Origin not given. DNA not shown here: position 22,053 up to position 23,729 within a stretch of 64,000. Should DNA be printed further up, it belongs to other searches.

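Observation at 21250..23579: Mevalonate kinase translationally coupled to a UbiD-family decarboxylase: signature of the archaeal-type mevalonate pathway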

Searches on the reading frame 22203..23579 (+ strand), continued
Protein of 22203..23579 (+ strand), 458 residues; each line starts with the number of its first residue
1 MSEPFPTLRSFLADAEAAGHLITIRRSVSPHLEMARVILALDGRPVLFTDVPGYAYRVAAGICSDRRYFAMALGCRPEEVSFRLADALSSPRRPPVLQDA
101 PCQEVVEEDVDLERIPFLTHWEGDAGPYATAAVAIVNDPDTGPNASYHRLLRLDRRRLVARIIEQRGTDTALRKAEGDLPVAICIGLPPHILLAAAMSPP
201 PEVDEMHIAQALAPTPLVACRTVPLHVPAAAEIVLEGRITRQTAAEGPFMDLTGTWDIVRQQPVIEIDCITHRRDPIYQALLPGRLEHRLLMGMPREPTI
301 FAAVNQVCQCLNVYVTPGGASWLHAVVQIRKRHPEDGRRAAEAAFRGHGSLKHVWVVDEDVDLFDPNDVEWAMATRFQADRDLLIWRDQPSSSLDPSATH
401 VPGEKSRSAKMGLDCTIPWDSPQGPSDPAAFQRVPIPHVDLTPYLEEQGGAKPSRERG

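Call 45: find_related_loci(query=A2, collection=genome_contigs, flank=10000)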
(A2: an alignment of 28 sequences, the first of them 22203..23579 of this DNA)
Query A2 (458 aa) in genome_contigs; peptide patterns used: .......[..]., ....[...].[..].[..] (x = any residue, [..] = any of these).
600 stretches matched a pattern (row limit reached: there are more); 592 encode a relative of the query (tblastn E <= 1e-3); the best 80 are kept; 80 distinct loci.
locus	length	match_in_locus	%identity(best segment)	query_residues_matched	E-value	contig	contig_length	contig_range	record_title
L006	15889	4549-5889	67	7-453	0e+0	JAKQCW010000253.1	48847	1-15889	MAG: Chloroflexota bacterium isolate USDE_maxbin.019 k141_1074141, whole genome shotgun sequence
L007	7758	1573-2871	67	8-434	0e+0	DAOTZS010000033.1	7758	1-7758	MAG TPA_asm: Anaerolineae bacterium isolate H6_552 k131_1165322, whole genome shotgun sequence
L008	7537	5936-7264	65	8-449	0e+0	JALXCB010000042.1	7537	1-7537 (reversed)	MAG: Anaerolineae bacterium isolate T2_metabat2_scaf2bin.134 T2_NODE_15789_length_7537_cov_14.776248, whole genome shotg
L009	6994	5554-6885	64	5-444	0e+0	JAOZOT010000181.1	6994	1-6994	MAG: Anaerolineae bacterium isolate GMC4.maxbin2.235_sub GMC4_18900_length_6994_cov_22.118173, whole genome shotgun sequ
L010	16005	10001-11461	61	2-434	0e+0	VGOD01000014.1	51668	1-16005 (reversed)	MAG: Chloroflexi bacterium isolate K_DeepCast_250m_m2_061 K_DeepCast_250m_m2_061_Ga0194125_10000865, whole genome shotgu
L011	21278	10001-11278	64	8-434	0e+0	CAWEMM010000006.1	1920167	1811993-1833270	MAG: uncultured Chloroflexia bacterium isolate MFD02979.bin.2.155 genome assembly, contig: contig_22357, whole genome sh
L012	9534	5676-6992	64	9-447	0e+0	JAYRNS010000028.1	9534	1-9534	MAG: Anaerolineae bacterium isolate XM2_XAASGE4bin.34 k141_35681, whole genome shotgun sequence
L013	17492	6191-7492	67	8-434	2e-179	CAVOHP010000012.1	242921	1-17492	MAG: uncultured Chloroflexia bacterium isolate MFD09848.bin.2.72 genome assembly, contig: contig_2199, whole genome shot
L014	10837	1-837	97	180-458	5e-179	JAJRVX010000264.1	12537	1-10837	MAG: Chloroflexota bacterium isolate Dive96_bin10.82 k141_2317789, whole genome shotgun sequence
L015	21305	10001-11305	61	7-445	6e-173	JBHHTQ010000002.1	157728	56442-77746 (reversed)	MAG: Anaerolineae bacterium isolate S.9.sp3_bin.44 NODE_3_length_157728_cov_7.938810, whole genome shotgun sequence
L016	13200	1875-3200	60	8-449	5e-173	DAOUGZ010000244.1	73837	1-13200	MAG TPA_asm: Anaerolineae bacterium isolate R89_281 k165_1672164, whole genome shotgun sequence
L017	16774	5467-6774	60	7-446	3e-172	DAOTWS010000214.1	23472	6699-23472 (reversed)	MAG TPA_asm: Anaerolineae bacterium isolate H16_161 k91_1651254, whole genome shotgun sequence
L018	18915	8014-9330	63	7-449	8e-172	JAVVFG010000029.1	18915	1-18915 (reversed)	MAG: Anaerolineae bacterium isolate TamC13-41 NODE_2432_length_18915_cov_4.208165, whole genome shotgun sequence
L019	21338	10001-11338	59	7-457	9e-172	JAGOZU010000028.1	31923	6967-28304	MAG: Promineifilum sp. isolate Gw_Prim_bin_199 Gw_Prim_608_length_31923_cov_5.801453, whole genome shotgun sequence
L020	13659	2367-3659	62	8-434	1e-170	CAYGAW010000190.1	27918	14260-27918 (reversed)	MAG TPA_asm: uncultured Anaerolineales bacterium isolate ERP108616_co1_293 genome assembly, contig: k119_330414, whole g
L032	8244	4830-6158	56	7-445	8e-161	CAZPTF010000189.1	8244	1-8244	MAG TPA_asm: uncultured Anaerolineae bacterium isolate SRP241326_co3_194 genome assembly, contig: NODE_10034_length_8244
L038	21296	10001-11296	60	8-444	4e-157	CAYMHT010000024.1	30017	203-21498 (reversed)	MAG TPA_asm: uncultured Anaerolineales bacterium isolate SRP319275_co2_51 genome assembly, contig: NODE_943_length_30017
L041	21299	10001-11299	51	8-445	1e-154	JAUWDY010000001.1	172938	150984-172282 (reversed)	MAG: Candidatus Bathyarchaeota archaeon isolate CSMAG_2176 CSMAG_2176_k141_750128_length_172938_cov_15.0000, whole genom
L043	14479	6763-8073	53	8-448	3e-155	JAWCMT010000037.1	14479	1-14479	MAG: Candidatus Bathyarchaeia archaeon isolate JZ-2_201705_bins_71 JZ-2_201705_bins_71_scaffold_37, whole genome shotgun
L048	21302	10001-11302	50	7-445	1e-151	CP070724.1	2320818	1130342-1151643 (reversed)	MAG: Thermoplasmatales archaeon isolate bin45 chromosome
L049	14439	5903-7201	50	8-445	2e-150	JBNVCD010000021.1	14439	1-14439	MAG: Candidatus Bathyarchaeia archaeon isolate A05DMB21 NODE_21_length_14439_cov_2.767102, whole genome shotgun sequence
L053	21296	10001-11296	59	8-444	3e-149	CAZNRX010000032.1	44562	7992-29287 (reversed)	MAG TPA_asm: uncultured Anaerolineales bacterium isolate binchicken_co17_270 genome assembly, contig: NODE_2511_length_4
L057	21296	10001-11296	52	7-444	4e-148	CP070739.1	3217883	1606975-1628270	MAG: Methanomassiliicoccales archaeon isolate bin396 chromosome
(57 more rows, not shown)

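Call 50: search_protein_families(library=pfam, proteins=[L016:2824-4467:+, L019:11348-13162:+, L043:8074-9270:+, L016:4212-4892:+, L043:9234-9650:+, L016:4858-5691:+, L043:9665-10483:+, L043:10486-11589:+, L043:11552-12661:+, L043:12685-14442:+])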
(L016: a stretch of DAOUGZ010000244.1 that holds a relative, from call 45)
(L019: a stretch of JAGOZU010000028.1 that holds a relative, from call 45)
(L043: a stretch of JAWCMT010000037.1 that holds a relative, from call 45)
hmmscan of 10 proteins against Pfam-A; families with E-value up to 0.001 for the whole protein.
L016:2824-4467:+ (547 aa): 2 families
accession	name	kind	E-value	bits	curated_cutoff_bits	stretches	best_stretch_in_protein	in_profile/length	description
PF04412.18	AcnX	-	1.2e-140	469.3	31.5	1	137-539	3-400/400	Aconitase X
PF13380.12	CoA_binding_2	-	5.7e-06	27.2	22.8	1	399-499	22-113/116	CoA binding domain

L019:11348-13162:+ (604 aa): 2 families
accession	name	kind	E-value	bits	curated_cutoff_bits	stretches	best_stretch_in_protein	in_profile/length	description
PF04412.18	AcnX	-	1.2e-91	307.8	31.5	1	8-415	2-399/400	Aconitase X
PF01989.23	AcnX_swivel_put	-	1.9e-20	72.9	27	1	488-564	2-78/80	Aconitase X swivel domain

L043:8074-9270:+ (398 aa): 2 families
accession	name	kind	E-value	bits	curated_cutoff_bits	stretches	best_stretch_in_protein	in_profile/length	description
PF04412.18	AcnX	-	7e-157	522.7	31.5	1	1-390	1-400/400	Aconitase X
PF00330.25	Aconitase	-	1.1e-06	28.3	28.7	1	278-395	334-463/463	Aconitase family (aconitate hydratase)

L016:4212-4892:+ (226 aa): 1 family
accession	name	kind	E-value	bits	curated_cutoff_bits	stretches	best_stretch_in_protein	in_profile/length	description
PF01989.23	AcnX_swivel_put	-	2.5e-34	117.4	27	1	121-200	1-80/80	Aconitase X swivel domain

L043:9234-9650:+ (138 aa): 1 family
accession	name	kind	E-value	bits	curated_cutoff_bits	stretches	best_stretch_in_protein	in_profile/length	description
PF01989.23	AcnX_swivel_put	-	6.1e-37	125.8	27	1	33-112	1-80/80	Aconitase X swivel domain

L016:4858-5691:+ (277 aa): 1 family
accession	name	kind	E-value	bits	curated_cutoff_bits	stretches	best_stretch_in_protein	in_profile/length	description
PF00696.33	AA_kinase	-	4e-35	122.1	24.9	1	16-243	5-225/234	Amino acid kinase family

L043:9665-10483:+ (272 aa): 1 family
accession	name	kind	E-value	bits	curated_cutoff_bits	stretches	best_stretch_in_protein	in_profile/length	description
PF00696.33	AA_kinase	-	1.7e-47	162.5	24.9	1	13-248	3-234/234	Amino acid kinase family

L043:10486-11589:+ (367 aa): 2 families
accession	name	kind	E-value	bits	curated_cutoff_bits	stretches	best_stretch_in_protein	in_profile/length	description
PF01070.24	FMN_dh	-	5.7e-29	101.7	24.9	2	176-339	207-346/350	FMN-dependent dehydrogenase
PF00478.31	IMPDH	-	3.2e-05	23.5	25.6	0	41-292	14-232/345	IMP dehydrogenase / GMP reductase domain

L043:11552-12661:+ (369 aa): 1 family
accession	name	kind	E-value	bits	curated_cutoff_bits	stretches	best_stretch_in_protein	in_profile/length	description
PF00348.22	polyprenyl_synt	-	1.2e-65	221.7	27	1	64-319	4-250/251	Polyprenyl synthetase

L043:12685-14442:+ (585 aa): 3 families
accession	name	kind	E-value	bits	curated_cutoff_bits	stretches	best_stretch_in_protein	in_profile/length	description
PF00749.27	tRNA-synt_1c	-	8.3e-80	268.5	23.4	1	105-414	1-313/314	tRNA synthetases class I (E and Q), catalytic domain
PF03950.23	tRNA-synt_1c_C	-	2.7e-17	63.2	23.9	1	417-496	1-74/91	tRNA synthetases class I (E and Q), anti-codon binding domain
PF20974.2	tRNA-synt_1c_C2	-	7.3e-11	43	23.9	1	523-572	2-69/69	tRNA synthetases class I (E and Q), anti-codon binding domain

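Call 51: search_protein_families(library=pfam, proteins=[L048:11292-11609:+, L049:13606-13929:+, L049:13938-14339:-, L032:4270-4830:+, L057:13157-13723:+, L041:12907-13755:-, L041:14429-15679:-, L041:13769-14419:-])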
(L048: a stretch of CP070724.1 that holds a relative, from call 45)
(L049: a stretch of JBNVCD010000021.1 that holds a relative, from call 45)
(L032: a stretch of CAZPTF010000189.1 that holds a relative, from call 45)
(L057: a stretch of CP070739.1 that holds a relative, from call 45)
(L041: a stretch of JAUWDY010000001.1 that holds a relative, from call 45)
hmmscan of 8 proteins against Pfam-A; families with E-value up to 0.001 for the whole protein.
L048:11292-11609:+ (105 aa): 1 family
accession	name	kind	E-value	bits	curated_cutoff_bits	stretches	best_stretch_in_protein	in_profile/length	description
PF21758.2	PAC_bac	-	1.1e-23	83.6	27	1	6-101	2-106/115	Bacterial proteasome assembling chaperone-like protein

L049:13606-13929:+ (107 aa): 1 family
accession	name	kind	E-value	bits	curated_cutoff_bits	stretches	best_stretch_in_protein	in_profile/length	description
PF01922.23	SRP19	-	1.7e-21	77.3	25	1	11-94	1-94/95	SRP19 protein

L049:13938-14339:- (133 aa): 1 family
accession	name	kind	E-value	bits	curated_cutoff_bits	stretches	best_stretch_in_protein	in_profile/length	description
PF01201.27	Ribosomal_S8e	-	2e-38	132.1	30.2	1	8-126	4-133/133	Ribosomal protein S8e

L032:4270-4830:+ (186 aa): 1 family
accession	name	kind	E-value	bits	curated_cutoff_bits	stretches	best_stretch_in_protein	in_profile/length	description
PF02441.25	Flavoprotein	-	9.6e-41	139.5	22.7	1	1-167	1-162/162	Flavoprotein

L057:13157-13723:+ (188 aa): 1 family
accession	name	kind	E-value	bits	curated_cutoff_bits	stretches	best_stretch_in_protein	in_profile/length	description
PF02441.25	Flavoprotein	-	1.1e-42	145.8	22.7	1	3-173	1-161/162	Flavoprotein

L041:12907-13755:- (282 aa): 2 families
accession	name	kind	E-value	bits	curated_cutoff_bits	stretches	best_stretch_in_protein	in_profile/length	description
PF01875.22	Memo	-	6.5e-85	285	27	1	5-278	1-268/269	Memo-like protein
PF02900.23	LigB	-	4e-07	29.8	26.3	1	73-221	38-203/269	Catalytic LigB subunit of aromatic ring-opening dioxygenase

L041:14429-15679:- (416 aa): 3 families
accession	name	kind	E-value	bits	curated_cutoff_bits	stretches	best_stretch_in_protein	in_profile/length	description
PF00113.28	Enolase_C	-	5e-71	239.8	21.5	1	133-410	3-286/296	Enolase, C-terminal TIM barrel domain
PF03952.21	Enolase_N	-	7.7e-36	123.6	35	1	5-126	1-131/131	Enolase, N-terminal domain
PF13378.12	MR_MLE_C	-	5.6e-06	26.7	29.4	1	219-380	33-172/219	Enolase C-terminal domain-like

L041:13769-14419:- (216 aa): 1 family
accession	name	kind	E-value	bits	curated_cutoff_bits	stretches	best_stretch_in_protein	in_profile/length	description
PF00318.25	Ribosomal_S2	-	3.2e-23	82.6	26.1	2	124-188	149-213/216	Ribosomal protein S2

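Call 55: find_homologous_proteins(query=A3, max_evalue=1e-30)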
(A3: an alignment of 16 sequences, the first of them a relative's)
Query A3 (16 sequences) (413 aa, profile of the alignment): 7996 proteins with E <= 1e-30 among 8000 candidates; the best 120 are listed.
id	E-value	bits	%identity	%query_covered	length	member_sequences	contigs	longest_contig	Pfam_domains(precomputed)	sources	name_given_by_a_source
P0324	1.4e-178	612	58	97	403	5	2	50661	PF28406.1,PF04412.20,PF28403.1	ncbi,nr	ncbi:MAG: DUF521 domain-containing protein [Anaerolineae bacterium]|nr:DUF521 domain-containing prot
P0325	6.5e-178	610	61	100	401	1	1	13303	PF28406.1,PF04412.20,PF28403.1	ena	-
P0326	1.2e-177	609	62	99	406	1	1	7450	PF28406.1,PF04412.20,PF28403.1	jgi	jgi:predicted aconitase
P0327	1.3e-177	609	61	100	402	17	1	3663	PF28406.1,PF04412.20,PF28403.1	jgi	jgi:predicted aconitase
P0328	1.5e-177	609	55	97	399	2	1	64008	PF28406.1,PF04412.20,PF00330.26,PF28403.1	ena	-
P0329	2.4e-177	608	62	100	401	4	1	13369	PF28406.1,PF04412.20,PF28403.1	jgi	jgi:predicted aconitase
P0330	3.5e-177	607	60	99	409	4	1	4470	PF28406.1,PF04412.20,PF28403.1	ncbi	ncbi:MAG: aconitase X [Anaerolineae bacterium]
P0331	4.0e-177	607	62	100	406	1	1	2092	PF28406.1,PF04412.20,PF28403.1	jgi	jgi:predicted aconitase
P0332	1.5e-176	605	59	99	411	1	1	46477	PF28406.1,PF04412.20,PF28403.1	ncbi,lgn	-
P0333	2.0e-176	605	54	100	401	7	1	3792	PF28406.1,PF04412.20,PF28403.1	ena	-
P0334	2.3e-176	605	63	100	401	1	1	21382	PF28406.1,PF04412.20,PF28403.1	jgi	jgi:predicted aconitase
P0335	2.5e-176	605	54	100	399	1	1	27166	PF28406.1,PF04412.20,PF00330.26,PF28403.1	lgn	-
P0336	2.5e-176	605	53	100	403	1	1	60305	PF28406.1,PF04412.20,PF00330.26,PF28403.1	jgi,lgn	jgi:predicted aconitase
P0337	2.6e-176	605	61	100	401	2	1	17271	PF28406.1,PF04412.20,PF28403.1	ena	-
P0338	5.9e-176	603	60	100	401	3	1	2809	PF28406.1,PF04412.20,PF28403.1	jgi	-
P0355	4.2e-174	597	56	100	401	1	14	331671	PF28406.1,PF04412.20,PF28403.1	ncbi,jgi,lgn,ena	-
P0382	1.7e-172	592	61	100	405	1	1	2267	PF28406.1,PF04412.20,PF28403.1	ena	-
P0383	2.1e-172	592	61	100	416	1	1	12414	PF28406.1,PF04412.20,PF28403.1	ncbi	-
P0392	7.7e-172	590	59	99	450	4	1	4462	PF28406.1,PF04412.20,PF28403.1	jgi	jgi:predicted aconitase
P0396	1.5e-171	589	60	100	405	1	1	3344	PF28406.1,PF04412.20,PF28403.1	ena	-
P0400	2.5e-171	588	60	100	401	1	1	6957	PF28406.1,PF04412.20,PF28403.1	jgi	-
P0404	4.0e-171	588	59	100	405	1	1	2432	PF28406.1,PF04412.20,PF28403.1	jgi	jgi:hypothetical protein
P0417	7.5e-171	587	59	100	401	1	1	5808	PF28406.1,PF04412.20,PF28403.1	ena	-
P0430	1.4e-170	586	61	100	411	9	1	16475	PF28406.1,PF04412.20,PF28403.1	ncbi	-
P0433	1.7e-170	585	59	99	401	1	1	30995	PF28406.1,PF04412.20,PF28403.1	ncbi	-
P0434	1.8e-170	585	58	99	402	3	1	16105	PF28406.1,PF04412.20,PF28403.1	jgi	jgi:predicted aconitase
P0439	2.3e-170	585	60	100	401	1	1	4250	PF28406.1,PF04412.20,PF28403.1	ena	-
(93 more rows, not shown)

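Call 56: search_solved_structures(query=window:22203-23579:+, max_evalue=1e-40, show_alignments=2)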
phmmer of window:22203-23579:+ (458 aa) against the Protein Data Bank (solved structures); distinct sequences matched with E-value up to 1e-40: 7.
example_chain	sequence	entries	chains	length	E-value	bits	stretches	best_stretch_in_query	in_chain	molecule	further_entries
6h6x_B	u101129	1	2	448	1.6e-84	287.6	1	7-441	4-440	3-polyprenyl-4-hydroxybenzoate decarboxylase and related decarboxylases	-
6h6v_A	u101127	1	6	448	1.2e-83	284.6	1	7-441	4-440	3-polyprenyl-4-hydroxybenzoate decarboxylase and related decarboxylases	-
5ny5_A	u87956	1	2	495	1e-45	159.6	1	3-447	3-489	3,4-dihydroxybenzoate decarboxylase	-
5o3n_A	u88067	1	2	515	1.2e-45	159.4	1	3-447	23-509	3,4-dihydroxybenzoate decarboxylase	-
2idb_A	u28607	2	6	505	5.2e-45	157.3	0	96-421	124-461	3-octaprenyl-4-hydroxybenzoate carboxy-lyase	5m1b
5m1c_A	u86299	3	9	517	5.8e-45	157.1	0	96-421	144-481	3-octaprenyl-4-hydroxybenzoate carboxy-lyase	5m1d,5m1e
5o3m_A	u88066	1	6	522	7.3e-45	156.8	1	43-447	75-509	Protocatechuate decarboxylase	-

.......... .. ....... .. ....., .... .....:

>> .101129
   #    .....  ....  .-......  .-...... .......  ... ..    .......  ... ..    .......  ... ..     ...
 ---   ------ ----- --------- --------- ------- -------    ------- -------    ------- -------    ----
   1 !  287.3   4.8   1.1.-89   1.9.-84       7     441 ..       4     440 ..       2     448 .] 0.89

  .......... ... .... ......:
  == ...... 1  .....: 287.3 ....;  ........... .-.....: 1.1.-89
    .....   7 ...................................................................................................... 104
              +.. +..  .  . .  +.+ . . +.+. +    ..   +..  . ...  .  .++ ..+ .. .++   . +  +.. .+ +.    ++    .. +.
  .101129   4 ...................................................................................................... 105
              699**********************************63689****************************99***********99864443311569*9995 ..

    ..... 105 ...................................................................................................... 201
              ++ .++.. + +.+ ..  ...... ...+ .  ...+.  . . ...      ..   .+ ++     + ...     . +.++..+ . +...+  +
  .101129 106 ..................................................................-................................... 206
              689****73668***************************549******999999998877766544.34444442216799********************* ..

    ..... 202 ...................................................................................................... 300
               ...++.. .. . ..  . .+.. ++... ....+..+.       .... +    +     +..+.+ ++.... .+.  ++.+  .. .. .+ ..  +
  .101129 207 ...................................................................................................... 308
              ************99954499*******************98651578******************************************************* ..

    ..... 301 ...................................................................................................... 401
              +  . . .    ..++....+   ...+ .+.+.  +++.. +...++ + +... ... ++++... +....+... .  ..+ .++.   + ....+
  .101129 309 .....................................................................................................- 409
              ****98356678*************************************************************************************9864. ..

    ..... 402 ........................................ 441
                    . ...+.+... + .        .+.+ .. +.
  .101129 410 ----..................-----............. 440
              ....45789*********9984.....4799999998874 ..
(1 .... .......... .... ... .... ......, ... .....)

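Call 62: find_encoding_contigs(protein=P0355, flank=10000, max_places=4)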
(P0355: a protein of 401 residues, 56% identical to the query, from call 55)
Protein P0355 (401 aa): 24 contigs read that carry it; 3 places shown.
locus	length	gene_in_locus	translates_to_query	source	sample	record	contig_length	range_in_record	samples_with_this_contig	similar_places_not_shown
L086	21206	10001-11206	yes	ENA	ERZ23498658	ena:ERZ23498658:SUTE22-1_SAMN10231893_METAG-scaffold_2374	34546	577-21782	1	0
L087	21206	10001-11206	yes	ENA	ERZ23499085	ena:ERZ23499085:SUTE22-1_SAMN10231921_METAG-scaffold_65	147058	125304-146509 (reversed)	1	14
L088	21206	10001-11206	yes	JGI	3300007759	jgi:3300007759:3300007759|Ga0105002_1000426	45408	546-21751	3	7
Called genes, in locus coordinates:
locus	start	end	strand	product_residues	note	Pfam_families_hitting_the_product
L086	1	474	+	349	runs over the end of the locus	?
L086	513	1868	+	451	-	PF02310:B12-binding, PF04055:Radical_SAM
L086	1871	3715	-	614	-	-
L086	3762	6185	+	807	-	PF10102:DUF2341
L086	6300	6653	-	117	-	PF04546:Sigma70_ner (weak)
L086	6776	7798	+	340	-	PF00288:GHMP_kinases_N, PF08544:GHMP_kinases_C (weak)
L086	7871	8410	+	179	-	PF02441:Flavoprotein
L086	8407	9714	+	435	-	PF20695:UbiD_N, PF01977:UbiD, PF20696:UbiD_C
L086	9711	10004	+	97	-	PF21758:LpdD_chaperone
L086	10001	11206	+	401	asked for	PF04412:AcnX, PF28403:AcnX_2nd, PF28406:AcnX_3rd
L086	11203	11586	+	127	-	PF01989:AcnX_swivel_put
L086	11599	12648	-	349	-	PF01070:FMN_dh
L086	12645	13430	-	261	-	PF00696:AA_kinase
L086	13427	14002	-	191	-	-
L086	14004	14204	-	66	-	-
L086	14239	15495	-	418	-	-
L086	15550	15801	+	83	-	-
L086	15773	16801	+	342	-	PF06550:SPP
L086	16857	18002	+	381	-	-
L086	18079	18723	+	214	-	PF01478:Peptidase_A24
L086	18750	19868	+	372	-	PF00091:Tubulin, PF21011:CetZ_C (weak)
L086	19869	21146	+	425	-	-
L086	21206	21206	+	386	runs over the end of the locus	PF13367:PrsW-protease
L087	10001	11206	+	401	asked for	PF04412:AcnX, PF28403:AcnX_2nd, PF28406:AcnX_3rd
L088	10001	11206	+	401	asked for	PF04412:AcnX, PF28403:AcnX_2nd, PF28406:AcnX_3rd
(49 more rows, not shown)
